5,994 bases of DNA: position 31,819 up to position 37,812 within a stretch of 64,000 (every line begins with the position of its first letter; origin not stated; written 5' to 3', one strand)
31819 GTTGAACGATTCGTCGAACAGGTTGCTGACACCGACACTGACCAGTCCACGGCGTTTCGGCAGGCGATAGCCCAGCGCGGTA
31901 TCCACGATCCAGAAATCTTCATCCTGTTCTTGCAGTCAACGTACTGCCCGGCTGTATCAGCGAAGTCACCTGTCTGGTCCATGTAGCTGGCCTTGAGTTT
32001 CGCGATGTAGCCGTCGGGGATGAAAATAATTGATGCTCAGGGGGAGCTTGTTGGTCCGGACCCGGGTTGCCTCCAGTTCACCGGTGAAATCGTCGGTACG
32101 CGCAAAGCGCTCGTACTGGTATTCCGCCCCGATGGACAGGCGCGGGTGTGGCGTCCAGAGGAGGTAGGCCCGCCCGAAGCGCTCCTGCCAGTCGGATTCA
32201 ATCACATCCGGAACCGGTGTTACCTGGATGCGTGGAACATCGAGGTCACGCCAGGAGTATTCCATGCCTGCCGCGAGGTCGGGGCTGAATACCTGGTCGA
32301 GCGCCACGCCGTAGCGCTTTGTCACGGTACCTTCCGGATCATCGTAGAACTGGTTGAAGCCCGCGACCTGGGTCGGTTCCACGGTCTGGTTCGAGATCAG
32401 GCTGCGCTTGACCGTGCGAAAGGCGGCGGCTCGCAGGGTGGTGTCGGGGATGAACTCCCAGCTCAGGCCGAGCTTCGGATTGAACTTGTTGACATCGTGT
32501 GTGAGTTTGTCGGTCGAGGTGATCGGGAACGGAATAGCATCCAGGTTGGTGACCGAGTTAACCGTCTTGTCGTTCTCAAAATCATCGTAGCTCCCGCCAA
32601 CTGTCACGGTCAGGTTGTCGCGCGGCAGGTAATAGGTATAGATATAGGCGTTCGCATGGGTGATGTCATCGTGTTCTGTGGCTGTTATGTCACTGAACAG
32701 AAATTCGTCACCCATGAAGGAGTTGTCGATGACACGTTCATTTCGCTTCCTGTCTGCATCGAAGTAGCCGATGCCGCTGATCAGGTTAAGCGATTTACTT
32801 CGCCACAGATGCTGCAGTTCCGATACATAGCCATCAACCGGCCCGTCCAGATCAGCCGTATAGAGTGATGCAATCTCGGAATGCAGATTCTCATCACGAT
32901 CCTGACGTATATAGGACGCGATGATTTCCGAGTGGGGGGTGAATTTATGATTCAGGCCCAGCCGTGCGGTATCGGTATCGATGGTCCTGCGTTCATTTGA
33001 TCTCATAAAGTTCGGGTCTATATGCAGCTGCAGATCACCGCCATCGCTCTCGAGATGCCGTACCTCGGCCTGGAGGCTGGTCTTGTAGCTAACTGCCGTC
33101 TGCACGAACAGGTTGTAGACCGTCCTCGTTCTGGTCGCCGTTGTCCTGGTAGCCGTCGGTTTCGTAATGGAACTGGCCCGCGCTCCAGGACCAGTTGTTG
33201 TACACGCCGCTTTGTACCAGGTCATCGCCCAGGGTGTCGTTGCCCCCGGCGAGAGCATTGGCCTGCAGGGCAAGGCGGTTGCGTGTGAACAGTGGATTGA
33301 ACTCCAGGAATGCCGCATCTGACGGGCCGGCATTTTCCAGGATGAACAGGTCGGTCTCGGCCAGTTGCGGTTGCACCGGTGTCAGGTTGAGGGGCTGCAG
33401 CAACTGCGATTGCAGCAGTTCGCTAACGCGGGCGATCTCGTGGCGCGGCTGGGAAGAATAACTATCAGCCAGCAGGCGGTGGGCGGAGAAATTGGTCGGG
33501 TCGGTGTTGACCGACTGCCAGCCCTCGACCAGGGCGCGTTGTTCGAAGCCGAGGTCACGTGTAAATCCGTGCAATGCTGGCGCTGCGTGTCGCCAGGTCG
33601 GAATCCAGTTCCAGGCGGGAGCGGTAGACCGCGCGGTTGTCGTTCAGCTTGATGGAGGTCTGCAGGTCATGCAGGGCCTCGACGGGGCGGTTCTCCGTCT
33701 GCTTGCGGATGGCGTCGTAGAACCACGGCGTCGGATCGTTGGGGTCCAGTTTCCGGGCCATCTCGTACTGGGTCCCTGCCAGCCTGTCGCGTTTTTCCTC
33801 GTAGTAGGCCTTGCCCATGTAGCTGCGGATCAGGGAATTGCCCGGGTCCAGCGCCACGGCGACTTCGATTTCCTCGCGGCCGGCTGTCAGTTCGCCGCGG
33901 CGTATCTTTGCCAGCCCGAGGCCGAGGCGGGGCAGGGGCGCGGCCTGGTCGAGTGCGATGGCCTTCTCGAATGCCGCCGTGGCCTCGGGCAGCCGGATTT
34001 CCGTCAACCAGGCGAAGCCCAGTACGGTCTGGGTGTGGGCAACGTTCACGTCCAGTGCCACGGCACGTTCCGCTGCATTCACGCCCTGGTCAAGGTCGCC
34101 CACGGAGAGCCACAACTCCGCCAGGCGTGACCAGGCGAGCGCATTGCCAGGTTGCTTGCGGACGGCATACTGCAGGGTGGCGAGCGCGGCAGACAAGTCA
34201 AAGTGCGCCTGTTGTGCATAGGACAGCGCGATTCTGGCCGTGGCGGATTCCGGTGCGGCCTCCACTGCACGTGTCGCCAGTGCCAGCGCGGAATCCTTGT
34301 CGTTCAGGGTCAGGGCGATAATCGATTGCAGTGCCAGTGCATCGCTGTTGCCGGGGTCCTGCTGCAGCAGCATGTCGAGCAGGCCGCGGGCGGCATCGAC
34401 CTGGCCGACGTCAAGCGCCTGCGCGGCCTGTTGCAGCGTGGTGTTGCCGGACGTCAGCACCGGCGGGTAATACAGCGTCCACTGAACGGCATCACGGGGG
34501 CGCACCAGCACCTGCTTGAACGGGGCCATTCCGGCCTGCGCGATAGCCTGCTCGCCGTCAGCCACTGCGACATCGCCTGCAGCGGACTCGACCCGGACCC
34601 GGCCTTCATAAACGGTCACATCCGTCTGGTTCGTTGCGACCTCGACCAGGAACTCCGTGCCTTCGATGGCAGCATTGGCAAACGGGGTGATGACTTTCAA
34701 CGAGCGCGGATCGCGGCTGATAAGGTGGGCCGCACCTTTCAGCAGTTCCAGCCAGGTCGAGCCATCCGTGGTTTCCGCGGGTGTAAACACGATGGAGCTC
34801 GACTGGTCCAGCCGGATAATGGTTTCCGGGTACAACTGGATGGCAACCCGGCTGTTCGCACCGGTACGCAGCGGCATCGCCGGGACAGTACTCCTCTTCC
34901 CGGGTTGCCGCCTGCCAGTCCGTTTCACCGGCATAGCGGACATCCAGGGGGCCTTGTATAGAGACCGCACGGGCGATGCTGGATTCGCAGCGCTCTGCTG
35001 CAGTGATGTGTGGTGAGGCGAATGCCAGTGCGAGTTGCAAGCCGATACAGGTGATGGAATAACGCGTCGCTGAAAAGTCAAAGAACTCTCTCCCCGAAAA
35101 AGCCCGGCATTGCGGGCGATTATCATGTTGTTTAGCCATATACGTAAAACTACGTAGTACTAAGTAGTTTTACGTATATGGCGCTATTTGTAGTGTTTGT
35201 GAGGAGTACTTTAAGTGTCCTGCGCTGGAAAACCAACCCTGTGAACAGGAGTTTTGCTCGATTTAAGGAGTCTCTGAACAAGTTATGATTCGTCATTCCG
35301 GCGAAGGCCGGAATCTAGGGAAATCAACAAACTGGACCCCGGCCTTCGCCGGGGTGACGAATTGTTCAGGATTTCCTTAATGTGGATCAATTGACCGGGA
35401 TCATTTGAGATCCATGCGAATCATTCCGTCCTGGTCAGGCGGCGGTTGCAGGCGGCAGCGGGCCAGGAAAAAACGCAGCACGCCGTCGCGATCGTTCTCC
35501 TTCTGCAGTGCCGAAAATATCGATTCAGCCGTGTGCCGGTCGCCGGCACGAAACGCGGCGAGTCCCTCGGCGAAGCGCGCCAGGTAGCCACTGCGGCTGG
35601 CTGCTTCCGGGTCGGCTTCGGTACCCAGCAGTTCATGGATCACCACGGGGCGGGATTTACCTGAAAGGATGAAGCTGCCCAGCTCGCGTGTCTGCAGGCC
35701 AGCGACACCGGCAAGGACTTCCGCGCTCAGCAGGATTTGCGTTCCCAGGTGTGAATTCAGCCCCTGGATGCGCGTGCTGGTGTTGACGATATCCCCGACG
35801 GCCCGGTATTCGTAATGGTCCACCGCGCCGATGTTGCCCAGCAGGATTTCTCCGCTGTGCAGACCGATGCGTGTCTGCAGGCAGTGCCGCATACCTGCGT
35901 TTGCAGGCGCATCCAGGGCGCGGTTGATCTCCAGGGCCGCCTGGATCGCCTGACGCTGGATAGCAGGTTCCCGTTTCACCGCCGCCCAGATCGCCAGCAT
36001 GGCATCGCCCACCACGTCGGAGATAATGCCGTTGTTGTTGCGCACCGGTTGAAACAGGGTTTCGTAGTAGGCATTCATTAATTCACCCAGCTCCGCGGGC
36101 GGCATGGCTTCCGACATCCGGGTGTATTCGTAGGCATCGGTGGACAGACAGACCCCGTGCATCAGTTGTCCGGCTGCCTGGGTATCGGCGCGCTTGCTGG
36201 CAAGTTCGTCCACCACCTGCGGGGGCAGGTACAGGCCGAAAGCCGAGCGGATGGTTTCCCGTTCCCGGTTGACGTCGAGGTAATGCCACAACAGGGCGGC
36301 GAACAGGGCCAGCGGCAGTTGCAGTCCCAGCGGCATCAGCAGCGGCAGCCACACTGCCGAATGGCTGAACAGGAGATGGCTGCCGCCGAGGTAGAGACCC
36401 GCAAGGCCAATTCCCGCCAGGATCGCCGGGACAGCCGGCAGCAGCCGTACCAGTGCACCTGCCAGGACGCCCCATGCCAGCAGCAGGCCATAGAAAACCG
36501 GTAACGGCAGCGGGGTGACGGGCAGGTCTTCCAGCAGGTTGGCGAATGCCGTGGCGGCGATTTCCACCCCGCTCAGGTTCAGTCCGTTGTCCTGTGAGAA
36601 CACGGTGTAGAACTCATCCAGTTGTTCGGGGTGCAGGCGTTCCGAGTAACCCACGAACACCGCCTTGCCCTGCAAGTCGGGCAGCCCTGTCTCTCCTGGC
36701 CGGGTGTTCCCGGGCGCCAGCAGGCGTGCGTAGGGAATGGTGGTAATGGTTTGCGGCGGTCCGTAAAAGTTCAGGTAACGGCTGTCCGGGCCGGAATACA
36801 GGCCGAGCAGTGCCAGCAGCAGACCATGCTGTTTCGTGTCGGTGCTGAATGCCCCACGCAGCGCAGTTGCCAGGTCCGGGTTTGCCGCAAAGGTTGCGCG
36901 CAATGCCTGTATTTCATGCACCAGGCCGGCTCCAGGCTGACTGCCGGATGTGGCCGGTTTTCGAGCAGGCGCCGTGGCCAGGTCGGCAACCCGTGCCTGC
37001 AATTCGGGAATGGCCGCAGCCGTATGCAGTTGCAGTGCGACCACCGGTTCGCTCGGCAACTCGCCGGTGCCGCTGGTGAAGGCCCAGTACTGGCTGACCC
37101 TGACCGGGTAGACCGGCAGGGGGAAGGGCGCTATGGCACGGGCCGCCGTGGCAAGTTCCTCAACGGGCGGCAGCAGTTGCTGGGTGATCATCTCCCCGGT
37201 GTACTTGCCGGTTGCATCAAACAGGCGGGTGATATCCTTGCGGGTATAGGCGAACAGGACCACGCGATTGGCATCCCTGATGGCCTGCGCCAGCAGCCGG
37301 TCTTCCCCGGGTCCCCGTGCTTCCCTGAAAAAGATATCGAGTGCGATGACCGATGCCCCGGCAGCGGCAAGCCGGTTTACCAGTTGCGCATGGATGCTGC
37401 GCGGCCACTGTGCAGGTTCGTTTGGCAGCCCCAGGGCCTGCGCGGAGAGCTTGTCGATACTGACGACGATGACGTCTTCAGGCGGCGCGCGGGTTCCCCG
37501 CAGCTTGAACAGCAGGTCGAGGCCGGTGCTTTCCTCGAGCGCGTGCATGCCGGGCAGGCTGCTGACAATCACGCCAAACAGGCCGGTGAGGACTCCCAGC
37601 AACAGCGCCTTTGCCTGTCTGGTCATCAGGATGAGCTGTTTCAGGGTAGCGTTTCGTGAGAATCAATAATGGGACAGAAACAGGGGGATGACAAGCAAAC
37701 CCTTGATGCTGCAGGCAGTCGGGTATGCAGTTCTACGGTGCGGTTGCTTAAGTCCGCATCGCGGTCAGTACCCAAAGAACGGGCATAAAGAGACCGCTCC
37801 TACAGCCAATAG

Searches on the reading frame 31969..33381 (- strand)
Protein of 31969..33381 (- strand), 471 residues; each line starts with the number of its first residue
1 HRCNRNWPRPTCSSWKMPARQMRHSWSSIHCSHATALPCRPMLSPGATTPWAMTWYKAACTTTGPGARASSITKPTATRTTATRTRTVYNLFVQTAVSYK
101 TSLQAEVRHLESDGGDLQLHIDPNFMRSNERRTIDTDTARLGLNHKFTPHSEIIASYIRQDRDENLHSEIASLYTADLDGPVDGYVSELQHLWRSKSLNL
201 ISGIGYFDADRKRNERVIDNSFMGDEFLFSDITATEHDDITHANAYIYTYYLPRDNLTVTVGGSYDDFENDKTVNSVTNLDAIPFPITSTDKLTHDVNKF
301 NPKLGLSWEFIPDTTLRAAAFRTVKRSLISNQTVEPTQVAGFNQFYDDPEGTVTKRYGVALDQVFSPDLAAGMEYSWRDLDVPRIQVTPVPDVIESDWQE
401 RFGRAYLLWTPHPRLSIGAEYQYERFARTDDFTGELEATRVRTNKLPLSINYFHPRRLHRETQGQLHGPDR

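Call 10: search_protein_families(library=pfam, proteins=[window:31969-33381:-], max_evalue=0.001)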
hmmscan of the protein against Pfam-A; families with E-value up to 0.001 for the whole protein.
window:31969-33381:- (471 aa): 1 family
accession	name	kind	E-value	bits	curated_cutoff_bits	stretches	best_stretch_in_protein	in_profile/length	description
PF00593.30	TonB_dep_Rec_b-barrel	-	1.2e-09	39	27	1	128-322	52-239/436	TonB dependent receptor-like, beta-barrel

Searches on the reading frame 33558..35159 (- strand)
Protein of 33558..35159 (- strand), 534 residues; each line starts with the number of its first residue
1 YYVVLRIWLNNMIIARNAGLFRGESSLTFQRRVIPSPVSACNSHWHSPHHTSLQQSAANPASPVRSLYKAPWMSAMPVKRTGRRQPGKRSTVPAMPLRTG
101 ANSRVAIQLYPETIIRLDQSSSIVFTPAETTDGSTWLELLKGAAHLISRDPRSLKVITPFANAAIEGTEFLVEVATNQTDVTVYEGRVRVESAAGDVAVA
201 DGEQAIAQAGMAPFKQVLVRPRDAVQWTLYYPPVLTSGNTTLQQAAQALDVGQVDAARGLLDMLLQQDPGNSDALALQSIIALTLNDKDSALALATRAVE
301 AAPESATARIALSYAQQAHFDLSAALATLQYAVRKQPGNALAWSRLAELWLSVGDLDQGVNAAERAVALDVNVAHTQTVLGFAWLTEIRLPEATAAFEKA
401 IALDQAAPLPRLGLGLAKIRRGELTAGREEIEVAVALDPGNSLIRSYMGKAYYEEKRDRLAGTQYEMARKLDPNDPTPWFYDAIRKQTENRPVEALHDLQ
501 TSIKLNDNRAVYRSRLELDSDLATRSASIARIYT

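Call 10: search_protein_families(library=pfam, proteins=[window:33558-35159:-], max_evalue=0.001)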
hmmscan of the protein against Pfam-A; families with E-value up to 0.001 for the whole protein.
window:33558-35159:- (534 aa): 12 families
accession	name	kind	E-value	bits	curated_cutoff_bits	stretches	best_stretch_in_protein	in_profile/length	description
PF04773.18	FecR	-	6.9e-17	62.1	24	1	97-189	3-97/97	FecR protein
PF14559.12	TPR_19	-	1.1e-13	51.7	25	2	320-372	5-57/68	Tetratricopeptide repeat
PF07719.23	TPR_2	-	1e-11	44.4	27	0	340-370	1-31/34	Tetratricopeptide repeat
PF23914.1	TPR_CcmH_CycH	-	1.3e-11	45.1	42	0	326-377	36-87/158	Cytochrome c-type biogenesis protein H TPR domain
PF13428.12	TPR_14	-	2.6e-11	43.5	23.5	0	242-276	5-39/44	Tetratricopeptide repeat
PF13432.12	TPR_16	-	5e-11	43.3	32.7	1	245-306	4-65/65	Tetratricopeptide repeat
PF13414.12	TPR_11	-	3.3e-09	36.7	26.8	0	389-417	9-37/42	TPR repeat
PF13431.12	TPR_17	-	3.1e-07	30.6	24.4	0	329-358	2-31/34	Tetratricopeptide repeat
PF00515.34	TPR_1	-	4.9e-07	29.7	27.8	0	340-370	1-31/34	Tetratricopeptide repeat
PF25062.1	ARM_TT21_N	-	9.5e-06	25.9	40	0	251-358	113-220/222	Tetratricopeptide repeat protein 21 N-terminal ARM repeat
PF14853.12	Fis1_TPR_C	-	0.00013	22.5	25.3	0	255-281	18-44/53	Fis1 C-terminal tetratricopeptide repeat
PF13371.12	TPR_9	-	0.00028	21.3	35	0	465-510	18-63/73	Tetratricopeptide repeat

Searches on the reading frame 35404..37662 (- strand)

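Call 11: search_protein_families(library=pfam, proteins=[window:35404-37662:-], max_evalue=0.001)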
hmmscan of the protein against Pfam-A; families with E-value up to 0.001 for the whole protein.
window:35404-37662:- (753 aa): 2 families
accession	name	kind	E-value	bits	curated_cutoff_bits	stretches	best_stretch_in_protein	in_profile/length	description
PF05226.16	CHASE2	-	6.6e-31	108.2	26.3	1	32-402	7-256/257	CHASE2 domain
PF00211.25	Guanylate_cyc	-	1.4e-09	38.2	21.9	1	508-669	14-173/183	Adenylate and Guanylate cyclase catalytic domain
